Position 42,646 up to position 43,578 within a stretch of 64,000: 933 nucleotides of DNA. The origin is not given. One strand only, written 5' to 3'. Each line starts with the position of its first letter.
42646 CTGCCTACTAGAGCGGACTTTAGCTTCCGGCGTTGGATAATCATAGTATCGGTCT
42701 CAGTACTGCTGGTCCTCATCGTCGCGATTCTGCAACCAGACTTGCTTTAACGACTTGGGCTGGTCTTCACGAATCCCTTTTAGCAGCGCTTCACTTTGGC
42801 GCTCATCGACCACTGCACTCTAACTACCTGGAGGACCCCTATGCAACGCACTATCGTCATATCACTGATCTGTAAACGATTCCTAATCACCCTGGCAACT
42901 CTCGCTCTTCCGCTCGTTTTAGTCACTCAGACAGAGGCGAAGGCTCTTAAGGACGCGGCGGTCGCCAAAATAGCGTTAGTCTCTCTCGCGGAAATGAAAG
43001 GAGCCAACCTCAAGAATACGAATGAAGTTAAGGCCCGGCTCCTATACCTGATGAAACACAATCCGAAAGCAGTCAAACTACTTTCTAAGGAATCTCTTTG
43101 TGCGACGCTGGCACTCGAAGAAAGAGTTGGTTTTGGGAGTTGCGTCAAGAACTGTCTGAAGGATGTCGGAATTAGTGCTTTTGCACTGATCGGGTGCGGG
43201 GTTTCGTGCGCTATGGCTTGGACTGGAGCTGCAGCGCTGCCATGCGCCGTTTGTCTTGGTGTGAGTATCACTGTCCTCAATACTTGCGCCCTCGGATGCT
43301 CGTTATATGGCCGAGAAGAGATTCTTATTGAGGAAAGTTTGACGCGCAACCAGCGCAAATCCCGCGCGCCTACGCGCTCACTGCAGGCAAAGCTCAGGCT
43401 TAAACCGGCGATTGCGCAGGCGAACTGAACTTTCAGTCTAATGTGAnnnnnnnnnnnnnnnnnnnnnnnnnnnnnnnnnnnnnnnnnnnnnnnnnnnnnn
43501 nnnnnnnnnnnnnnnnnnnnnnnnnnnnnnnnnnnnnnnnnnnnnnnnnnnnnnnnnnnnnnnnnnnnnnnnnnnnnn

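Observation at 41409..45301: Lower-GC four-gene island: Crp/Fnr regulator, 3-TM micro-protein, Cys-rich secreted protein and a 561-aa secreted helical protein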

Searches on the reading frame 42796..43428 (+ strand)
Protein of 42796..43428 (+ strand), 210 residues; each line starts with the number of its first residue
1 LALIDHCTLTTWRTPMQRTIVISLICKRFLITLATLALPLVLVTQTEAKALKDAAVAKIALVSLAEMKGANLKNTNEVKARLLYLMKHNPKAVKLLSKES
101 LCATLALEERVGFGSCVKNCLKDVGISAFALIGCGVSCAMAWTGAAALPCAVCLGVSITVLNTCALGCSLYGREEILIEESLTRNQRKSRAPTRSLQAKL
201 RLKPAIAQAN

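Call 3: search_protein_families(library=pfam, proteins=[window:42796-43428:+], max_evalue=1)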
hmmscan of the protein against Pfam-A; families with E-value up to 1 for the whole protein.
window:42796-43428:+ (210 aa): 0 families

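Call 8: find_homologous_proteins(query=window:42841-43428:+)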
Query window:42841-43428:+ (195 aa): 5 proteins with E <= 0.001 among 339 candidates.
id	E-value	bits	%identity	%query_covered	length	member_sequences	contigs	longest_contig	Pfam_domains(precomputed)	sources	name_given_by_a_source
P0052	1.1e-115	401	100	100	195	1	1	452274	-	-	-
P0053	7.2e-96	337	82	100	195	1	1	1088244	-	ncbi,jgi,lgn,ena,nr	ncbi:MAG TPA: hypothetical protein VNO50_21285 [Pyrinomonadaceae bacterium]|nr:hypothetical protein 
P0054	4.6e-91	321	77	100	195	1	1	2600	-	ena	-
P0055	3.0e-88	312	76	100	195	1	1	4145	-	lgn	-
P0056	8.6e-79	281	73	96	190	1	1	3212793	-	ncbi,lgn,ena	-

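Call 15: search_protein_families(library=ncbifam, proteins=[window:42841-43428:+], max_evalue=1)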
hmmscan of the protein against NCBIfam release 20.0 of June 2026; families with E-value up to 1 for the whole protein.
window:42841-43428:+ (195 aa): 0 families

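Call 33: search_protein_representatives(alignment_id=A3)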
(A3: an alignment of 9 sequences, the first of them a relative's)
Query: 9 sequences, 158 profile positions. Proteins with E-value up to 0.001 (for the whole library): 135; up to 1e-10: 88; up to 1e-30: 8. The best 135 are listed.
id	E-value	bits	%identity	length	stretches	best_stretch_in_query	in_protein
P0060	1.1e-49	184.2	-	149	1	9-157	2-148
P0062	5.4e-44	165.7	-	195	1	6-155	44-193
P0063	8.5e-36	139.1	-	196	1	6-154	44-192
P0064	2.2e-35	137.8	-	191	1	10-153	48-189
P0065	1.6e-34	135.0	-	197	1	7-153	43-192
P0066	3.3e-33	130.7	-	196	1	15-148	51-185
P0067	3.6e-33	130.6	-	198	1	5-155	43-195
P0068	5.2e-31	123.6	-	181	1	9-124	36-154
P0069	7.3e-30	119.8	-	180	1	21-126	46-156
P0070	2.6e-29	118.0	-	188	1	26-148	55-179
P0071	6.7e-29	116.7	-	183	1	17-151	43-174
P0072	6.8e-29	116.7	-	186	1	13-138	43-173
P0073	3.5e-27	111.1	-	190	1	24-154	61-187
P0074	8.2e-27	109.9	-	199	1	6-154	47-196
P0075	1.3e-26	109.3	-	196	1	19-133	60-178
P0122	4.7e-17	78.2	-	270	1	46-145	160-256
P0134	4.3e-15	71.8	-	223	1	23-119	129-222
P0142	1.2e-12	63.9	-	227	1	36-120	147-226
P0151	5.0e-09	52.1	-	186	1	60-125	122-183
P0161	2.3e-07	46.7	-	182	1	58-120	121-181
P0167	6.9e-07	45.2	-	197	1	60-120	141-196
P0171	2.5e-06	43.3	-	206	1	59-120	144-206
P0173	3.9e-06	42.7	-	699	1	47-121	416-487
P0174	5.3e-06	42.3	-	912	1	51-122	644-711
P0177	2.0e-05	40.4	-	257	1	58-118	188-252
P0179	2.4e-05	40.2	-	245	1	59-122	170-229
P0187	2.5e-04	36.9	-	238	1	42-116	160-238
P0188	2.7e-04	36.7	-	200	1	56-120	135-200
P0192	6.1e-04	35.6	-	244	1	31-114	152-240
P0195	8.2e-04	35.2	-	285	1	21-122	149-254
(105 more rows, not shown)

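Call 34: search_protein_families(library=ncbifam, proteins=[P0151, P0161, P0167, P0171, P0173, P0174, P0177, P0179, P0188, P0195], max_evalue=0.1)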
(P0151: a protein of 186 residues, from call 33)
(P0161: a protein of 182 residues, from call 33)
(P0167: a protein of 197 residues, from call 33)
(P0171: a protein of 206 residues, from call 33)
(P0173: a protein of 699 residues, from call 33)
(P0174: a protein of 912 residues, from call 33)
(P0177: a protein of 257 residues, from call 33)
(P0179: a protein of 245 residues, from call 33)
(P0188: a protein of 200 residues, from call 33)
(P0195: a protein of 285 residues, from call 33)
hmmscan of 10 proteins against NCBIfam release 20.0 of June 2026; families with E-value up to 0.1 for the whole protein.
P0151 (186 aa): 0 families

P0161 (182 aa): 0 families

P0167 (197 aa): 0 families

P0171 (206 aa): 0 families

P0173 (699 aa): 1 family
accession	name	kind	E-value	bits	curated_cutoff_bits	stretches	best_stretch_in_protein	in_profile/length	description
NF003473.0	PRK05105.1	equivalog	0.061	12.3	236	0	122-168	68-114/331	o-succinylbenzoate synthase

P0174 (912 aa): 0 families

P0177 (257 aa): 0 families

P0179 (245 aa): 0 families

P0188 (200 aa): 0 families

P0195 (285 aa): 0 families

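Call 37: search_protein_families(library=pfam, proteins=[P0177, P0187, P0192, P0174, P0173, P0167, P0171, P0142, P0134, P0122], max_evalue=1)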
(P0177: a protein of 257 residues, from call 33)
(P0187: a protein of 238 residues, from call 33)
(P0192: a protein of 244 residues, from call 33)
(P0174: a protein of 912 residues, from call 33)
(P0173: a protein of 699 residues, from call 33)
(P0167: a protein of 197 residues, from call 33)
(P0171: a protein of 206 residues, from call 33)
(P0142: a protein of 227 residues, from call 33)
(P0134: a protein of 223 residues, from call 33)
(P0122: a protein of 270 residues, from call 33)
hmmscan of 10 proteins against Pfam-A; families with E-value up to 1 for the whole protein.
P0177 (257 aa): 0 families

P0187 (238 aa): 1 family
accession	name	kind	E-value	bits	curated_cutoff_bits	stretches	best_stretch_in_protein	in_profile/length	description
PF00377.23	Prion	-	0.055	13.9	25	1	125-171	23-70/116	Prion/Doppel alpha-helical domain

P0192 (244 aa): 1 family
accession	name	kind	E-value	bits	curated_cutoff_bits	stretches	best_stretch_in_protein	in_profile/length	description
PF01274.28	MS_TIM-barrel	-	0.15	11.4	26.4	1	124-177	32-86/248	Malate synthase, TIM barrel domain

P0174 (912 aa): 2 families
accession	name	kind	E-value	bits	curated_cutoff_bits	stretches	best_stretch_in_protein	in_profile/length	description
PF13424.12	TPR_12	-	0.037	14.6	30.1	1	414-457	20-65/77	Tetratricopeptide repeat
PF23489.1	V-ATPase_su_f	-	0.4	11.3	27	0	667-696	5-34/78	V-type proton ATPase subunit f-like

P0173 (699 aa): 3 families
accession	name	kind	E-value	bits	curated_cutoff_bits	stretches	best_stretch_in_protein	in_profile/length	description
PF17874.7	TPR_MalT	-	0.051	13.3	45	1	112-199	169-265/336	MalT-like TPR region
PF09976.15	TPR_21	-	0.11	12.7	25.5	1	99-194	34-133/193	Tetratricopeptide repeat-like domain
PF13202.12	EF-hand_5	-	0.39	10.7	25.9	0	563-573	7-17/25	EF hand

P0167 (197 aa): 0 families

P0171 (206 aa): 0 families

P0142 (227 aa): 0 families

P0134 (223 aa): 2 families
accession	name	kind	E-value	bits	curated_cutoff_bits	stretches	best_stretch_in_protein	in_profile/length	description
PF22642.1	MinC_N_1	-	0.13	13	27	0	125-153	41-69/78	Cell-division inhibitor MinC, N-terminal domain-like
PF13884.11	Peptidase_S74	-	0.14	12.9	22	1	59-100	13-52/58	Chaperone of endosialidase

P0122 (270 aa): 0 families

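Call 39: find_encoding_contigs(protein=P0174, flank=8000, max_places=3)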
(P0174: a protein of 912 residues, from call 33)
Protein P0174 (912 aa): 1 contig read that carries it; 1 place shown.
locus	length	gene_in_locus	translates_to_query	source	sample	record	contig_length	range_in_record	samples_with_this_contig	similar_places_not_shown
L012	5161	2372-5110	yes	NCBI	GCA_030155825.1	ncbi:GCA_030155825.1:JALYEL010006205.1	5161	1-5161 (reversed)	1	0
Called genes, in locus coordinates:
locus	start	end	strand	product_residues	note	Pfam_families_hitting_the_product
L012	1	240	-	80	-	?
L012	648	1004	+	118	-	PF00165:HTH_AraC (weak), PF12833:HTH_18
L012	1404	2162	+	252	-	-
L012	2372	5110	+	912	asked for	PF26745:SPM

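Call 42: find_encoding_contigs(protein=P0187, flank=8000, max_places=3)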
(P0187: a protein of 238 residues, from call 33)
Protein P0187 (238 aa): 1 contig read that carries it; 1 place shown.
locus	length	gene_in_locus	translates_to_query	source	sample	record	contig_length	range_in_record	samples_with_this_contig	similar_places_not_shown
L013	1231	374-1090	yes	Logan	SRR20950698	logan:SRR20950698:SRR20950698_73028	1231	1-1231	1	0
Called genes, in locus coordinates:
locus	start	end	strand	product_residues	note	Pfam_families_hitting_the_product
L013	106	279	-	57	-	-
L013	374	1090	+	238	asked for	-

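Call 43: find_encoding_contigs(protein=P0171, flank=8000, max_places=3)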
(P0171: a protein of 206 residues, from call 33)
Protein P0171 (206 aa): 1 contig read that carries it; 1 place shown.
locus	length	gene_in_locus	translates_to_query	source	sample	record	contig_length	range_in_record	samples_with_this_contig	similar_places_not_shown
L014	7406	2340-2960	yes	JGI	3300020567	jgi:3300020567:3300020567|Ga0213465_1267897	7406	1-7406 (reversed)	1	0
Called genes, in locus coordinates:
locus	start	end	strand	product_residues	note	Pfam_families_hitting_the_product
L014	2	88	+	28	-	?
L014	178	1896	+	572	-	PF13424:TPR_12 (weak)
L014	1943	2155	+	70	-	-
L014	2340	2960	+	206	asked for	-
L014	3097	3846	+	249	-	-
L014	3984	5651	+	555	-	-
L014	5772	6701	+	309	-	PF00005:ABC_tran, PF13304:AAA_21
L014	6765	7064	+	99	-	-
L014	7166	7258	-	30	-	-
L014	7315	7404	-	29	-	?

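Call 48: find_encoding_contigs(protein=P0167, flank=8000, max_places=2)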
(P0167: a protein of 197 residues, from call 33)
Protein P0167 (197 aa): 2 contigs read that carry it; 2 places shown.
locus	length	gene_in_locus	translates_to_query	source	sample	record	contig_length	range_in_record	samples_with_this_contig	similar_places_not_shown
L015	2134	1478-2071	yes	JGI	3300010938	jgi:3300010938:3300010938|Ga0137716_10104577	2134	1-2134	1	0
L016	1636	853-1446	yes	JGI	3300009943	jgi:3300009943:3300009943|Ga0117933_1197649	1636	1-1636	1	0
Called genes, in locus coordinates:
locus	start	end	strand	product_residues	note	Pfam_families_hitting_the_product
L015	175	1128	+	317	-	PF00158:Sigma54_activat, PF14532:Sigma54_activ_2, PF07728:AAA_5, PF25601:AAA_lid_14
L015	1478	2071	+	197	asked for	-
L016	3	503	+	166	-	?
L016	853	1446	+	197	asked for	-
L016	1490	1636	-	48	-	?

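Call 49: find_encoding_contigs(protein=P0142, flank=8000, max_places=2)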
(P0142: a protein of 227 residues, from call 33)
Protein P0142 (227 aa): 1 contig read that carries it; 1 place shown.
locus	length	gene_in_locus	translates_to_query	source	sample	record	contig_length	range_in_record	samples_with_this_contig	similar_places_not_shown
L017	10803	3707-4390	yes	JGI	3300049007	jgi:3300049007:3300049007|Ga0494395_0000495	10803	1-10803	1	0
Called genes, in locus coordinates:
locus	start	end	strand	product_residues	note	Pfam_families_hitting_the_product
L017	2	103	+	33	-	?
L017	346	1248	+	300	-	PF12679:ABC2_membrane_2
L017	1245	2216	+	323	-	PF13432:TPR_16 (weak)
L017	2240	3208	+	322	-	PF00005:ABC_tran, PF13304:AAA_21 (weak)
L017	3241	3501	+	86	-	-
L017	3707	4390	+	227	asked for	-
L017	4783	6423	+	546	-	-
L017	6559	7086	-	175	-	-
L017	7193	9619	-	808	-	PF00672:HAMP, PF00989:PAS (faint), PF08448:PAS_4, PF12860:PAS_7 (faint), PF08448:PAS_4, PF13426:PAS_9 (weak), PF00512:HisKA, PF02518:HATPase_c, +1 more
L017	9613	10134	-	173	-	-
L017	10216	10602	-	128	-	PF00072:Response_reg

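Call 50: find_encoding_contigs(protein=P0161, flank=8000, max_places=2)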
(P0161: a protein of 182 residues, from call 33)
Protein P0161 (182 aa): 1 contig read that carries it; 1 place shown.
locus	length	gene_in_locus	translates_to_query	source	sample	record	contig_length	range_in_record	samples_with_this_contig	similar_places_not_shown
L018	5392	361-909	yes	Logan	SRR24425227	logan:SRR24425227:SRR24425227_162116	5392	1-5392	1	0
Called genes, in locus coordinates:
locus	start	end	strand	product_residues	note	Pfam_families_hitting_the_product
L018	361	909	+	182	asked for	-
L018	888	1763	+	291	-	-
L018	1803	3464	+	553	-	-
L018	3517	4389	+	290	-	PF00005:ABC_tran, PF02463:SMC_N (faint), PF13191:AAA_16 (faint), PF13304:AAA_21 (weak)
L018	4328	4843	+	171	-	-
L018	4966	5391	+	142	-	?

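Call 55: search_protein_families(library=padloc, proteins=[window:42841-43428:+], max_evalue=0.1)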
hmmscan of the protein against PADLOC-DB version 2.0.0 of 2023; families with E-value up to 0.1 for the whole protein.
window:42841-43428:+ (195 aa): 0 families

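Call 56: search_protein_families(library=pfam, proteins=[L014:3097-3846:+, L012:1404-2162:+, L018:888-1763:+, L017:3241-3501:+, L014:178-1896:+, L014:6765-7064:+, L014:1943-2155:+, L018:4966-5391:+], max_evalue=1)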
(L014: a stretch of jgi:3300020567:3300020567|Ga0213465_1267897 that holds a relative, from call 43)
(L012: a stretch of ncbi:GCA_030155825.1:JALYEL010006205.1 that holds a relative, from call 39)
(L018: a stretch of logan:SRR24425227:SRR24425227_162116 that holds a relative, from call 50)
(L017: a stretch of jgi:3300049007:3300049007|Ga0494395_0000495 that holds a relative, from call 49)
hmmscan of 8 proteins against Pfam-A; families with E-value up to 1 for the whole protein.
L014:3097-3846:+ (249 aa): 1 family
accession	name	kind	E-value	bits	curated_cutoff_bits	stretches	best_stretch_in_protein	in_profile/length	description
PF12730.13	ABC2_membrane_4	-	8e-05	23.1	27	1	58-190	46-178/179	ABC-2 family transporter protein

L012:1404-2162:+ (252 aa): 2 families
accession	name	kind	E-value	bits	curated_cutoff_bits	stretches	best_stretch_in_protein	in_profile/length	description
PF04161.18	Arv1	-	0.8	10.4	20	1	76-165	83-175/202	Arv1-like family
PF07284.16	BCHF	-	0.95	10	25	1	152-215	20-74/139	2-vinyl bacteriochlorophyllide hydratase (BCHF)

L018:888-1763:+ (291 aa): 0 families

L017:3241-3501:+ (86 aa): 0 families

L014:178-1896:+ (572 aa): 3 families
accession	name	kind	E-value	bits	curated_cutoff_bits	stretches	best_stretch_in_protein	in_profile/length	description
PF13424.12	TPR_12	-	2.9e-05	24.6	30.1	1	433-495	9-74/77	Tetratricopeptide repeat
PF25393.1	LTM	-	0.082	13.3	27.5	0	364-385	5-26/42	LUBAC thetering domain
PF10938.13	YfdX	-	0.43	11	26.6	0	66-94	119-146/149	YfdX protein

L014:6765-7064:+ (99 aa): 0 families

L014:1943-2155:+ (70 aa): 2 families
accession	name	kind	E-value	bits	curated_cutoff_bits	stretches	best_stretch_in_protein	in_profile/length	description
PF00578.27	AhpC-TSA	-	0.0083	16.5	26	1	2-42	76-122/124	AhpC/TSA family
PF25807.1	Clarin-2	-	0.27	11.6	27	1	8-45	105-138/202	Clarin-2-like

L018:4966-5391:+ (142 aa): 0 families

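Call 57: predict_structure(alignment_id=A5)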
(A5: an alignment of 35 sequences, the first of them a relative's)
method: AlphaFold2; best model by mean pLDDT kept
length: 912 residues; sequences in the alignment: 35
mean_pLDDT: 70.6   pTM: 0.59
mean pLDDT of the five models: 70.6, 70.0, 69.0, 68.9, 65.3
residues with pLDDT >= 90: 384; 70-90: 176; 50-70: 55; < 50: 297
segments of 3 or more residues with pLDDT < 50: 23-56, 257-262, 515-524, 587-650, 711-840, 844-857, 869-889, 901-912
pLDDT, mean of each block of 10 residues (from residue 1): 74 76 42 34 39 52 74 82 91 91 96 92 91 94 94 80 85 92 92 94 92 93 97 94 95 67 69 97 97 94 94 96 97 96 92 94 89 93 95 95 94 93 97 92 93 95 92 90 92 90 92 53 62 86 92 93 74 77 59 36 33 33 32 31 30 83 87 78 71 84 81 36 27 22 22 29 27 32 33 34 36 43 38 43 45 45 54 42 43 49 36 31
secondary structure, 60 per line:
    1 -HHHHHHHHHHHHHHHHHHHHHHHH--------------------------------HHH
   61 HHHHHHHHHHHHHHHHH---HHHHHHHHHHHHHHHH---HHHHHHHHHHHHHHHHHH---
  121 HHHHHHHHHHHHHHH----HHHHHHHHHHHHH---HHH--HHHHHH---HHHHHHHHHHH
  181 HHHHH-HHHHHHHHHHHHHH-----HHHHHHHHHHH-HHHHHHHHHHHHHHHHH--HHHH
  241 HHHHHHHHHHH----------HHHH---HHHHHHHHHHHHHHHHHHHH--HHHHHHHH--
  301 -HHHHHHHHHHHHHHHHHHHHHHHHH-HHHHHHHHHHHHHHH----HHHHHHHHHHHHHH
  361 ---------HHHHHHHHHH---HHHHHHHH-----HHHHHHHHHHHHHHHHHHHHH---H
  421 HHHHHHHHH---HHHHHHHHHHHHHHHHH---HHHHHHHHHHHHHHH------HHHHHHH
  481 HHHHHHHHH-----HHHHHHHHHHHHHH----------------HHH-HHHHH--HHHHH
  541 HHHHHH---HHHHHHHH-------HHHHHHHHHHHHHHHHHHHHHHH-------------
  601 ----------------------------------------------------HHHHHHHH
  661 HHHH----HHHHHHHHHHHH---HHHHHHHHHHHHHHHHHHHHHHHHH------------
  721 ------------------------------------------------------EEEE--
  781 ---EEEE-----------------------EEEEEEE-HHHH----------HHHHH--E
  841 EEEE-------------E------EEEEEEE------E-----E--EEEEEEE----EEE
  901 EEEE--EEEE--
elements in order (helices of 4 or more, strands of 3 or more residues): H2-25 H58-77 H81-96 H100-117 H121-135 H140-152 H161-166 H170-185 H187-200 H206-216 H218-234 H237-251 H262-265 H269-288 H291-298 H302-326 H328-342 H347-360 H370-379 H383-390 H396-416 H420-429 H433-449 H453-467 H474-489 H495-508 H529-533 H536-546 H550-557 H565-587 H653-664 H669-680 H684-708 E775-778 E784-787 E811-817 H819-822 H833-837 E840-844 E865-871 E887-893 E898-904 E907-910
